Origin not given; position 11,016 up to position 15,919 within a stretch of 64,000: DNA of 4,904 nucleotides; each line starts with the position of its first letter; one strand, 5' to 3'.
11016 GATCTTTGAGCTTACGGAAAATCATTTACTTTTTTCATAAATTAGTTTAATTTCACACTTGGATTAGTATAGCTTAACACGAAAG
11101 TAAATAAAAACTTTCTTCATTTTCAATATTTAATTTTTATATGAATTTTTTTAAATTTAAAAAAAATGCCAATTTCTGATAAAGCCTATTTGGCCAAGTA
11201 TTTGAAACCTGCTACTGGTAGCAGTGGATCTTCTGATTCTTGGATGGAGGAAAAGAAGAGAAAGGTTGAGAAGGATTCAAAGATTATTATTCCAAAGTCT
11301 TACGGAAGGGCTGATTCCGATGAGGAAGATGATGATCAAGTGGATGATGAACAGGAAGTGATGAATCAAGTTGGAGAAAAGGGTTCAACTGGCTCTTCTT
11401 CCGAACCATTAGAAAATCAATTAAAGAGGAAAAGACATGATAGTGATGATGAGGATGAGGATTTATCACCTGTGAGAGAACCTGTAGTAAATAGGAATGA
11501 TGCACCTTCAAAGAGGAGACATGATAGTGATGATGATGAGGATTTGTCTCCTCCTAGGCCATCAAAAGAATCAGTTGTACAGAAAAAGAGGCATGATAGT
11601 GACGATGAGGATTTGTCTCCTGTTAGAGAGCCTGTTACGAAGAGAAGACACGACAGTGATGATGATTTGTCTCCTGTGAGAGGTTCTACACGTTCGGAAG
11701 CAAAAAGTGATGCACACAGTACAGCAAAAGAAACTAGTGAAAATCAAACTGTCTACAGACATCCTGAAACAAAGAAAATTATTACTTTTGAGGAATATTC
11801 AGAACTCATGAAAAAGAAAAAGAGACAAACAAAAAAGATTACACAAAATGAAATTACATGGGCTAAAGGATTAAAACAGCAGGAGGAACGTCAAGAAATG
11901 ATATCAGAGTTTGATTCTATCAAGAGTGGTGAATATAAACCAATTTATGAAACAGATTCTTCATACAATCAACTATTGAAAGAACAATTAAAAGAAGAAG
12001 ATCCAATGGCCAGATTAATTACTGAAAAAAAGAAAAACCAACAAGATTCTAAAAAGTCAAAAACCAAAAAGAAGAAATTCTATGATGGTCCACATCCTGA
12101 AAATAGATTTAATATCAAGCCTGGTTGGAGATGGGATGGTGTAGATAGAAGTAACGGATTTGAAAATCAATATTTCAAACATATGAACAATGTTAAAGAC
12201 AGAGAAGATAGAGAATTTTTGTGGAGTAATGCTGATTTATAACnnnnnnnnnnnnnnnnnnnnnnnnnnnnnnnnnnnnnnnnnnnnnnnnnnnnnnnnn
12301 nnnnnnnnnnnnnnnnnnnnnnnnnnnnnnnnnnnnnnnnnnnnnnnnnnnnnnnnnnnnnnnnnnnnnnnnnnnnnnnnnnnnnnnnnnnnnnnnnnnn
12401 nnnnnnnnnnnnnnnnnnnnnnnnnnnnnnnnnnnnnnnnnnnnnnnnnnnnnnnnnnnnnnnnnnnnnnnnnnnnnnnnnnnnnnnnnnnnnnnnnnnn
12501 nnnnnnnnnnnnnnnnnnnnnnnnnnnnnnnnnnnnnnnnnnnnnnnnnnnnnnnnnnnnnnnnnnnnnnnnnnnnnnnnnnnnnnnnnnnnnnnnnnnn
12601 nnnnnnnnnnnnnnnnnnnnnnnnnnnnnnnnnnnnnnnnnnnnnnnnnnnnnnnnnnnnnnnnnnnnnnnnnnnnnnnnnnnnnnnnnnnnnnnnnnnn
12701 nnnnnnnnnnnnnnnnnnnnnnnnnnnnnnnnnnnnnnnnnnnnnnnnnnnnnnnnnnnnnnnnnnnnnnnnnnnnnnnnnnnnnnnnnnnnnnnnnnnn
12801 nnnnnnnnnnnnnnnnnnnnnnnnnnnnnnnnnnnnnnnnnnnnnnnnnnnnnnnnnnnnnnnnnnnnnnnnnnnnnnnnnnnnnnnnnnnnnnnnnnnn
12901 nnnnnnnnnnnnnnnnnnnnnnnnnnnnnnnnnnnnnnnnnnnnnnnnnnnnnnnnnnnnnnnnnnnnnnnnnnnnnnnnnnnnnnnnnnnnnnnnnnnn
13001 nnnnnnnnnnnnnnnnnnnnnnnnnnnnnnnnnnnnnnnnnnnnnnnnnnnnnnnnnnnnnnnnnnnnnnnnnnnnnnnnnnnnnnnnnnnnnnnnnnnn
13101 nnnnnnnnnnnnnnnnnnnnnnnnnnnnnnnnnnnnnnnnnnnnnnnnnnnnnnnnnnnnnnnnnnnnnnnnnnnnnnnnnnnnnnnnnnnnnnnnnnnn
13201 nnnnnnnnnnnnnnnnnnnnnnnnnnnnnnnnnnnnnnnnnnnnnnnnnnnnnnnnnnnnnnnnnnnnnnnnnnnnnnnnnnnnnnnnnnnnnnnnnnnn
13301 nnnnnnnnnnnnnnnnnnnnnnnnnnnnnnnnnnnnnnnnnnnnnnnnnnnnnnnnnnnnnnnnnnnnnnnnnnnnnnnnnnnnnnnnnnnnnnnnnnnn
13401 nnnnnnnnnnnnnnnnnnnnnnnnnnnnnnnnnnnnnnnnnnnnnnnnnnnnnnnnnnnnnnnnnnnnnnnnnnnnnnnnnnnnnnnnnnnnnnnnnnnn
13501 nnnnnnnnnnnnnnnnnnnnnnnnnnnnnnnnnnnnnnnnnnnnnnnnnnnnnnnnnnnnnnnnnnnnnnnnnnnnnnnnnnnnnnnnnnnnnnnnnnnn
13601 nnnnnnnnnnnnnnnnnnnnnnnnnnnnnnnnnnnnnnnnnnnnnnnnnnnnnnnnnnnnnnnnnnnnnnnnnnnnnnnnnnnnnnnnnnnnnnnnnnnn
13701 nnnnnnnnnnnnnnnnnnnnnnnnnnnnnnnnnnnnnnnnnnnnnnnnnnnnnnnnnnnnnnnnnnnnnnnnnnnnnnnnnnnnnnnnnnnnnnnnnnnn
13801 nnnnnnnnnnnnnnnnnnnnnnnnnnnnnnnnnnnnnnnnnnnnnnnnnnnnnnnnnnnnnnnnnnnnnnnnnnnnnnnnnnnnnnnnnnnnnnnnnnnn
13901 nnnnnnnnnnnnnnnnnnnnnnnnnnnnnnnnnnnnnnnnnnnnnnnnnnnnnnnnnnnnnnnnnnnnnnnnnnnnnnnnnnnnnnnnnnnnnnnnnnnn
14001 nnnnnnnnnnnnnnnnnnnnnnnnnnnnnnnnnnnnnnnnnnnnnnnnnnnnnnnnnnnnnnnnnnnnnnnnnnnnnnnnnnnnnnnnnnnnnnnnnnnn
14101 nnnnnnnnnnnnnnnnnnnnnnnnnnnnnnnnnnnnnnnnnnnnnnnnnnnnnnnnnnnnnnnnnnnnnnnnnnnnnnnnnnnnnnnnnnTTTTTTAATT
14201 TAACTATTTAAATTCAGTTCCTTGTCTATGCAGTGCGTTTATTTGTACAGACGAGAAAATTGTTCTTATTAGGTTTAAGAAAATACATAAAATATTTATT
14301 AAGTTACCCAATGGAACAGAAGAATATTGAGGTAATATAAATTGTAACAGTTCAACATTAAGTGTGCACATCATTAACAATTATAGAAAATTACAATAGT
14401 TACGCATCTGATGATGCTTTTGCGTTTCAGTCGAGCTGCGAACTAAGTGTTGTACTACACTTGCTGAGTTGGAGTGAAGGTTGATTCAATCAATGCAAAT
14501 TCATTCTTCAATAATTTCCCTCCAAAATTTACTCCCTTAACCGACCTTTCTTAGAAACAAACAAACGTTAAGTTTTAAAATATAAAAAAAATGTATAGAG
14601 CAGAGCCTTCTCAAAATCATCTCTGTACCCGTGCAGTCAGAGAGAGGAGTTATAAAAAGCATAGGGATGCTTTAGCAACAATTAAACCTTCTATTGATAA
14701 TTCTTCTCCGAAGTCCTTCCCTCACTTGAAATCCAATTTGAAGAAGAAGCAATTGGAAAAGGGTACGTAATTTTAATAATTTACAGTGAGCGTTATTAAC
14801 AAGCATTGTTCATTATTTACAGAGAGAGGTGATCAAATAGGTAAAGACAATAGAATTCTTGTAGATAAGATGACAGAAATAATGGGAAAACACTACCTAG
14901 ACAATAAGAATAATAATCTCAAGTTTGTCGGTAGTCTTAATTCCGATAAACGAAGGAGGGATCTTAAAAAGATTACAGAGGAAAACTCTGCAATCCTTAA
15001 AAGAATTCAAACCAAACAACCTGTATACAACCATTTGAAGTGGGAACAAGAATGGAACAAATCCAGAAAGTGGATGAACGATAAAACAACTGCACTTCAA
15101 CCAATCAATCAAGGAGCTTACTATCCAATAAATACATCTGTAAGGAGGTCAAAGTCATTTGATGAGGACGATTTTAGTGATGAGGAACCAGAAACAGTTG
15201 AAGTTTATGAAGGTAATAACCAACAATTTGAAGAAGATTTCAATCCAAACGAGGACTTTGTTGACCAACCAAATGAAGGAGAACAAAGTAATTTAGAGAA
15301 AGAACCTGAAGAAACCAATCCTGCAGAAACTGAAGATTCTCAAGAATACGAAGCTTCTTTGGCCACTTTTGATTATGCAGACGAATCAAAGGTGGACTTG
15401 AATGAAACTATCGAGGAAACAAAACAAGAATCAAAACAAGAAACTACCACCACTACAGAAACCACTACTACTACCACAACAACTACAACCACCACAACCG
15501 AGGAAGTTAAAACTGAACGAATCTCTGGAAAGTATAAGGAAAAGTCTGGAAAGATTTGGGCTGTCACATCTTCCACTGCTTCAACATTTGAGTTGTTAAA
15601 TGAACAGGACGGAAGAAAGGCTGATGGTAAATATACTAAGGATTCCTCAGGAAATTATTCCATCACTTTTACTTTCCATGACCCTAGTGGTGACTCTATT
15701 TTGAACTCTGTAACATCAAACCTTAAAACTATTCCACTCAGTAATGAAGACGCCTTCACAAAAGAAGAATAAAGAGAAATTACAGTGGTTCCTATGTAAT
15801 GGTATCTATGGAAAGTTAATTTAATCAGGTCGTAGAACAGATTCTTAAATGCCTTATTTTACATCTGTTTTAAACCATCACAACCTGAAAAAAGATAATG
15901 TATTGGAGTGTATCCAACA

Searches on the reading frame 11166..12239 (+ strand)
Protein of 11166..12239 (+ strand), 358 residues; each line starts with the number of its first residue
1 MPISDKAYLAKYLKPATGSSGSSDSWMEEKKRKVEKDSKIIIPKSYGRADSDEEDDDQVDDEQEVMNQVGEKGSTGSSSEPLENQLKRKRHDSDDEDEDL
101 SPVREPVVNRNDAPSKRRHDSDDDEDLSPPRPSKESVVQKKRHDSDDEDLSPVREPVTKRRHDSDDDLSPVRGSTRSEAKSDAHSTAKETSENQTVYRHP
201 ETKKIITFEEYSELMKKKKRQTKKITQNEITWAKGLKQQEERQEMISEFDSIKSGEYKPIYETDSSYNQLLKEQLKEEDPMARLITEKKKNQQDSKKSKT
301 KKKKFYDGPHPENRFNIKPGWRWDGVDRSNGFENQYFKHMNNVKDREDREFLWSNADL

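Call 49: search_protein_families(library=pfam, proteins=[window:11166-12239:+], max_evalue=0.001)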
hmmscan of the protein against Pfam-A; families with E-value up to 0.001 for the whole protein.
window:11166-12239:+ (358 aa): 1 family
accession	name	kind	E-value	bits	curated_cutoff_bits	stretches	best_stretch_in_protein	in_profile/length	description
PF09736.14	Bud13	-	4e-38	131.4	27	1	194-341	1-144/144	Pre-mRNA-splicing factor of RES complex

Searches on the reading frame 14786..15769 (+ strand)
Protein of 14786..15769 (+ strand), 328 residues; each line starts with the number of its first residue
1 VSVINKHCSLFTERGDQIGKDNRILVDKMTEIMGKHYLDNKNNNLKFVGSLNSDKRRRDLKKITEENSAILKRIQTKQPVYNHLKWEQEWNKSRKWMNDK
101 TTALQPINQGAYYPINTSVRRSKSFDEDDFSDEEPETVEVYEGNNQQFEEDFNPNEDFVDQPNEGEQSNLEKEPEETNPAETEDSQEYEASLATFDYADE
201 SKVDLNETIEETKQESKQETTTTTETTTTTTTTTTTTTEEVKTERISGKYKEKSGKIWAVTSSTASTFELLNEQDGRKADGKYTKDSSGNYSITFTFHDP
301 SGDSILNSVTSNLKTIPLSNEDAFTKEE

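Call 49: search_protein_families(library=pfam, proteins=[window:14786-15769:+], max_evalue=0.001)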
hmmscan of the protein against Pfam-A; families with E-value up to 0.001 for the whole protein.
window:14786-15769:+ (328 aa): 1 family
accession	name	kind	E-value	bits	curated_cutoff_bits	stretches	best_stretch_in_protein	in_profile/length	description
PF13879.11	Hmw_CFAP97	-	3.6e-13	50.5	25.6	1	11-75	33-100/100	Hemingway/CFA97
